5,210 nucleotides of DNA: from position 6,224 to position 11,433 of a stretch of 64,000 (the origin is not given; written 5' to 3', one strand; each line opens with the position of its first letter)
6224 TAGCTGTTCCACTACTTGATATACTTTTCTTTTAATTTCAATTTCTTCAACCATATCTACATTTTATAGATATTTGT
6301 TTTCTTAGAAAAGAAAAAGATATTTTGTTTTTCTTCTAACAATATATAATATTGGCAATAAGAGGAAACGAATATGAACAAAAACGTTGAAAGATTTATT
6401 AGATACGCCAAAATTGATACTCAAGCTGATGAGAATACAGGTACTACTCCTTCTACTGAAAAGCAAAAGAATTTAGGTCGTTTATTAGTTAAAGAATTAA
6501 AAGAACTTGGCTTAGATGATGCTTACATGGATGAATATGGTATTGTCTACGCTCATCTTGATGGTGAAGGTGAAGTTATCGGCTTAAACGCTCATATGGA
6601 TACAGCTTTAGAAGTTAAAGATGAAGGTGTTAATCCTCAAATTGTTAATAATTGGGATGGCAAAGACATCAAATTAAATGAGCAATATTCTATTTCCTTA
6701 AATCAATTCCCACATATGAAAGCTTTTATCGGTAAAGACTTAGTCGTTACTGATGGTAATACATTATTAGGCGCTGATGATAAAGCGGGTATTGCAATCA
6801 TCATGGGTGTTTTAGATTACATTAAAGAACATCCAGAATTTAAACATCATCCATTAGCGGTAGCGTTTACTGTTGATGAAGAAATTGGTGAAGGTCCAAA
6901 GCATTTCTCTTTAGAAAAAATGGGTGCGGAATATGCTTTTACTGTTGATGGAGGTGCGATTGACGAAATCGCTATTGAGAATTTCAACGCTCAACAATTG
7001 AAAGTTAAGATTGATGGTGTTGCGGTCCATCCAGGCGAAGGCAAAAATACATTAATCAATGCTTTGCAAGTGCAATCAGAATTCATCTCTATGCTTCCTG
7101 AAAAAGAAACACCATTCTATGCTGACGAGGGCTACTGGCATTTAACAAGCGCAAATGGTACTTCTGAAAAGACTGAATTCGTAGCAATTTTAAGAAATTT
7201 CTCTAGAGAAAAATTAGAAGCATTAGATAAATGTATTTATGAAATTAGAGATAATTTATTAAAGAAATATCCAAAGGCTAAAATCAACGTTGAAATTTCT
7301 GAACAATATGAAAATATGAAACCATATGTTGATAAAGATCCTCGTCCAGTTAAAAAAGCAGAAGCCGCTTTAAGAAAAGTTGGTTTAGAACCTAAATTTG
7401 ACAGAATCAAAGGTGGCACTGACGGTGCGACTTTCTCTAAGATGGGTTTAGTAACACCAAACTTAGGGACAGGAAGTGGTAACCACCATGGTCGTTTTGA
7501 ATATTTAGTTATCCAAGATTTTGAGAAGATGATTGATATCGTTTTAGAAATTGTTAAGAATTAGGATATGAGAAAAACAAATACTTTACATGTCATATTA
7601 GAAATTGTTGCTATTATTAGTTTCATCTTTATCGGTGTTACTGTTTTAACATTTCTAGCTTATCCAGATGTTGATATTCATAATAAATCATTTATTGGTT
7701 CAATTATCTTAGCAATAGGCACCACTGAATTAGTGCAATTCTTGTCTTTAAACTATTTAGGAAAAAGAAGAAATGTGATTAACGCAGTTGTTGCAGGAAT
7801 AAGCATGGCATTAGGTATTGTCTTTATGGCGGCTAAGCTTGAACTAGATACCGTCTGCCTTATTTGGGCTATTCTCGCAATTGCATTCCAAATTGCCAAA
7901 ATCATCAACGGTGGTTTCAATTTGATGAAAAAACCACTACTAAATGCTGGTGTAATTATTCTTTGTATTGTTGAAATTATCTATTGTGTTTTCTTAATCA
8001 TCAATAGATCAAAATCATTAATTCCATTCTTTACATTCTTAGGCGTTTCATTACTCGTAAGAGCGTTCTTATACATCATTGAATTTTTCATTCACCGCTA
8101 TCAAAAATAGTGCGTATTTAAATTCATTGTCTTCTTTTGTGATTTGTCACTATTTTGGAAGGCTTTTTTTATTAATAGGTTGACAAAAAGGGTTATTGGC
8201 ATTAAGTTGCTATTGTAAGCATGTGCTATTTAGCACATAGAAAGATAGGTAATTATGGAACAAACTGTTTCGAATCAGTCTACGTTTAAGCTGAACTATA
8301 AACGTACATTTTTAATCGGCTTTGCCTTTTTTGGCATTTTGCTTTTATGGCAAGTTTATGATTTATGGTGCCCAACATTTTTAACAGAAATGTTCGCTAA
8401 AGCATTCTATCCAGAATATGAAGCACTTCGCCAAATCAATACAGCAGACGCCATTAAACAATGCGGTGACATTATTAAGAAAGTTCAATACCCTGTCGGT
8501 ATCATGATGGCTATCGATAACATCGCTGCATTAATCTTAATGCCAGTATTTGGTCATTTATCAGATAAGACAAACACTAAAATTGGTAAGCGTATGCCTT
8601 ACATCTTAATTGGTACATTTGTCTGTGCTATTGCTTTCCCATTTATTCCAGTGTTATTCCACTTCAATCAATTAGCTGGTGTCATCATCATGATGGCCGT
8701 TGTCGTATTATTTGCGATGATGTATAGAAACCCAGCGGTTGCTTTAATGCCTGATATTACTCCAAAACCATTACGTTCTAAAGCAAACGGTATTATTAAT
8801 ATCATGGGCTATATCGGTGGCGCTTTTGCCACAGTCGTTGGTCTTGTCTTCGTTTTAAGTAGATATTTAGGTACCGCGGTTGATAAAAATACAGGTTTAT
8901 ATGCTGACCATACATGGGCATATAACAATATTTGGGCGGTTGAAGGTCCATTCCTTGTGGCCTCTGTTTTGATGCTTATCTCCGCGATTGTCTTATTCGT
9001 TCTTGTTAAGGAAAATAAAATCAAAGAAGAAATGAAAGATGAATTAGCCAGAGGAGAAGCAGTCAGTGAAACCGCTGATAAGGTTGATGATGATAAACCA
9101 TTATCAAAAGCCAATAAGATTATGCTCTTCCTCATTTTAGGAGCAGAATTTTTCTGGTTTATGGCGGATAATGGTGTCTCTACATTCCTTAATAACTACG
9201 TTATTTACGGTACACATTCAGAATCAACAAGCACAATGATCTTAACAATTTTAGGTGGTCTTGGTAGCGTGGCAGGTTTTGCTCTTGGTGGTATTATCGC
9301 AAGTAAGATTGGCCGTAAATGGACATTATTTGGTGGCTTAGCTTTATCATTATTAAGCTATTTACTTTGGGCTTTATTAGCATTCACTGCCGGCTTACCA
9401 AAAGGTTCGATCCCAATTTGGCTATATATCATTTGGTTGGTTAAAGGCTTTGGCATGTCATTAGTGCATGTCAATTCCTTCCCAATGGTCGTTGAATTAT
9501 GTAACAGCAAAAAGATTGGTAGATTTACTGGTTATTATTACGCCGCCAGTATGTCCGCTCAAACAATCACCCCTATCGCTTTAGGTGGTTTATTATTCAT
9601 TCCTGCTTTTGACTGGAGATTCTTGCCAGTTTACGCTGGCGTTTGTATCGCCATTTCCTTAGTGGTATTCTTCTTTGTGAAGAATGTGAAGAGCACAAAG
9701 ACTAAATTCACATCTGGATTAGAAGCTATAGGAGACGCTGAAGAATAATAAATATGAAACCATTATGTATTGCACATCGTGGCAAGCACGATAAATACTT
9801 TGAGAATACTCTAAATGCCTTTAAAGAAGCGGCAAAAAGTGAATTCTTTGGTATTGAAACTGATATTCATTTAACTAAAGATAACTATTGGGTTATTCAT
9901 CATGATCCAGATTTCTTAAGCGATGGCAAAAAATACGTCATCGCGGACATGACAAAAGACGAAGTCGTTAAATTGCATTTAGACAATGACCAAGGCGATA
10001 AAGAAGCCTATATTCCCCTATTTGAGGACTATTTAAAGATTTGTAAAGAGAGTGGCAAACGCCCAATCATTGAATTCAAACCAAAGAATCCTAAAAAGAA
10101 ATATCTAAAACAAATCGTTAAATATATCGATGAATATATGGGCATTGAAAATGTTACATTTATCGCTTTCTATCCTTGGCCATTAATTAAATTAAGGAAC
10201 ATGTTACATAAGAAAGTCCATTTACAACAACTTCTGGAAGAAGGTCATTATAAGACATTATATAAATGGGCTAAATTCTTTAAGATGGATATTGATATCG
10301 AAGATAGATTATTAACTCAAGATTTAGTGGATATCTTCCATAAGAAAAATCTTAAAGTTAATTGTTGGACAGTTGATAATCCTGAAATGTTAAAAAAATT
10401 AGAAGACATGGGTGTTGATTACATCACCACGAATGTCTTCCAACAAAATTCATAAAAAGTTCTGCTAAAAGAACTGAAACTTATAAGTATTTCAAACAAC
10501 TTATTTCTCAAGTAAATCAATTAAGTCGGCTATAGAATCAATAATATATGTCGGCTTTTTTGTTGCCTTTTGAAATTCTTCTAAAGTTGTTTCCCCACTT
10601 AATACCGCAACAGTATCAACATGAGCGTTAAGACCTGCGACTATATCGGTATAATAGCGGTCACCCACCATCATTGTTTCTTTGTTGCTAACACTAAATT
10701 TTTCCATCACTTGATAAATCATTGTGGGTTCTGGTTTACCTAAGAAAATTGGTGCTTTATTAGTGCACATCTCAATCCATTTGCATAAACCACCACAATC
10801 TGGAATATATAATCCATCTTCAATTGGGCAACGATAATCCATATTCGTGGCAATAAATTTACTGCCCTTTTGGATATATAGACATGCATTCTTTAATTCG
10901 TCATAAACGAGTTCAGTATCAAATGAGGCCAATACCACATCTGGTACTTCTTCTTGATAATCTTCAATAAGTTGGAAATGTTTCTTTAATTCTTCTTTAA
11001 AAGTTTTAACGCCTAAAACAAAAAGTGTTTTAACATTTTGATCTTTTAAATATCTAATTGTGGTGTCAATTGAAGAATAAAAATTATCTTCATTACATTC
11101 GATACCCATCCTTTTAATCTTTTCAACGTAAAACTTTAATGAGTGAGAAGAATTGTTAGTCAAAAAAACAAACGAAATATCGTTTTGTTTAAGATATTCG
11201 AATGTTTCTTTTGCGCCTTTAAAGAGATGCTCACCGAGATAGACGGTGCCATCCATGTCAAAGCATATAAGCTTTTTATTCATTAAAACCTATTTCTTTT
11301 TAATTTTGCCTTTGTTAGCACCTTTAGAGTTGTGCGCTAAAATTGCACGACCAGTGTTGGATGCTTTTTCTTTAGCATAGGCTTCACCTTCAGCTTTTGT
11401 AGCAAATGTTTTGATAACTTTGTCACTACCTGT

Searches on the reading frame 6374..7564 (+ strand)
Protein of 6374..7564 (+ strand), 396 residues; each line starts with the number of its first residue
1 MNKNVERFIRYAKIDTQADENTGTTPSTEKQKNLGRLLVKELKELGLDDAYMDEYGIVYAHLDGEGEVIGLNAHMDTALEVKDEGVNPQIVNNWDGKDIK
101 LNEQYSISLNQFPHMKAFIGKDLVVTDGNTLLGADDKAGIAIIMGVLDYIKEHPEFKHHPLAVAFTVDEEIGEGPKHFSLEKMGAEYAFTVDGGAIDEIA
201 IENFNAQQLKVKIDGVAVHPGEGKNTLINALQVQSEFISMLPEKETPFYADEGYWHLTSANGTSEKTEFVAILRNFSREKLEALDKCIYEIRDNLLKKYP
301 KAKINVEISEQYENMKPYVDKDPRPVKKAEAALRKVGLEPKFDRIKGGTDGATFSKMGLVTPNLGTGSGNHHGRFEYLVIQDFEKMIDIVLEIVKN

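Call 36: search_protein_families(library=pfam, proteins=[window:6374-7564:+], max_evalue=0.00001)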
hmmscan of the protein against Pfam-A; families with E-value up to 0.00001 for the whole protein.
window:6374-7564:+ (396 aa): 3 families
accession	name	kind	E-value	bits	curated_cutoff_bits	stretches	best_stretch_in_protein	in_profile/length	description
PF01546.33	Peptidase_M20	-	5.1e-16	59.6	24.6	1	134-395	34-205/206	Peptidase family M20/M25/M40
PF05343.19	Peptidase_M42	-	1.1e-08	34.9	23.2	1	135-199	134-197/292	M42 glutamyl aminopeptidase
PF07687.19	M20_dimer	-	6.8e-08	32.9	21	1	201-301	1-105/107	Peptidase dimerisation domain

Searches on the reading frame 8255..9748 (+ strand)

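Call 36: search_protein_families(library=pfam, proteins=[window:8255-9748:+], max_evalue=0.00001)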
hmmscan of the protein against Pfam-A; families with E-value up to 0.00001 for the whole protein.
window:8255-9748:+ (497 aa): 3 families
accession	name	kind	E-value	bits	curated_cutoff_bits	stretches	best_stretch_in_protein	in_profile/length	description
PF07690.21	MFS_1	-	2e-34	119.5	33.4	2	81-378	34-291/347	Major Facilitator Superfamily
PF13347.12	MFS_2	-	9.4e-17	61.1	27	1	81-445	35-374/427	MFS/sugar transport protein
PF03209.21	PUCC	-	2.2e-07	30.7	21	1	81-440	17-353/401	PUCC protein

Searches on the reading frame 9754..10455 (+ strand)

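Call 36: search_protein_families(library=pfam, proteins=[window:9754-10455:+], max_evalue=0.00001)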
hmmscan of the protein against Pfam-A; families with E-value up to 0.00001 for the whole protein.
window:9754-10455:+ (233 aa): 2 families
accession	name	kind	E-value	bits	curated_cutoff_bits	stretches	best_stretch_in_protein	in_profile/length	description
PF03009.23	GDPD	-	5.3e-33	115.6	23.6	1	8-227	1-240/244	Glycerophosphoryl diester phosphodiesterase family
PF13653.12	GDPD_2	-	9.1e-07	29.6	27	1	201-227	1-27/30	Glycerophosphoryl diester phosphodiesterase family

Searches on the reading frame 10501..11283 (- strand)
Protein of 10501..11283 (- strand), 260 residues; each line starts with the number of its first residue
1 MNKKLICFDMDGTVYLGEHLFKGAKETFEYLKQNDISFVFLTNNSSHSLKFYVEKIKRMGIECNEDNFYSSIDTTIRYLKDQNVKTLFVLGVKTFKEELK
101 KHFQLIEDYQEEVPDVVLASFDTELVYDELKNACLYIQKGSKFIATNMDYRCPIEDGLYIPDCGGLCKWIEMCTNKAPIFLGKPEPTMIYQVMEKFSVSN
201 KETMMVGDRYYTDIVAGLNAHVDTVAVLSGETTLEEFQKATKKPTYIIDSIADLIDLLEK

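Call 36: search_protein_families(library=pfam, proteins=[window:10501-11283:-], max_evalue=0.00001)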
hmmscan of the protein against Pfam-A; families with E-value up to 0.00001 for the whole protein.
window:10501-11283:- (260 aa): 4 families
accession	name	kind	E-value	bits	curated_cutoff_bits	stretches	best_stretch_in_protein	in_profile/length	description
PF13344.12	Hydrolase_6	-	1.3e-24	86.6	27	1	6-102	1-98/101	Haloacid dehalogenase-like hydrolase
PF13242.12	Hydrolase_like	-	6.4e-20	71.3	22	1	181-254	2-75/75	HAD-hyrolase-like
PF00702.32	Hydrolase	-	1.7e-17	64.9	26.4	1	4-220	2-190/191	haloacid dehalogenase-like hydrolase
PF13419.12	HAD_2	-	2.4e-12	47.7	23.8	1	175-227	127-178/178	Haloacid dehalogenase-like hydrolase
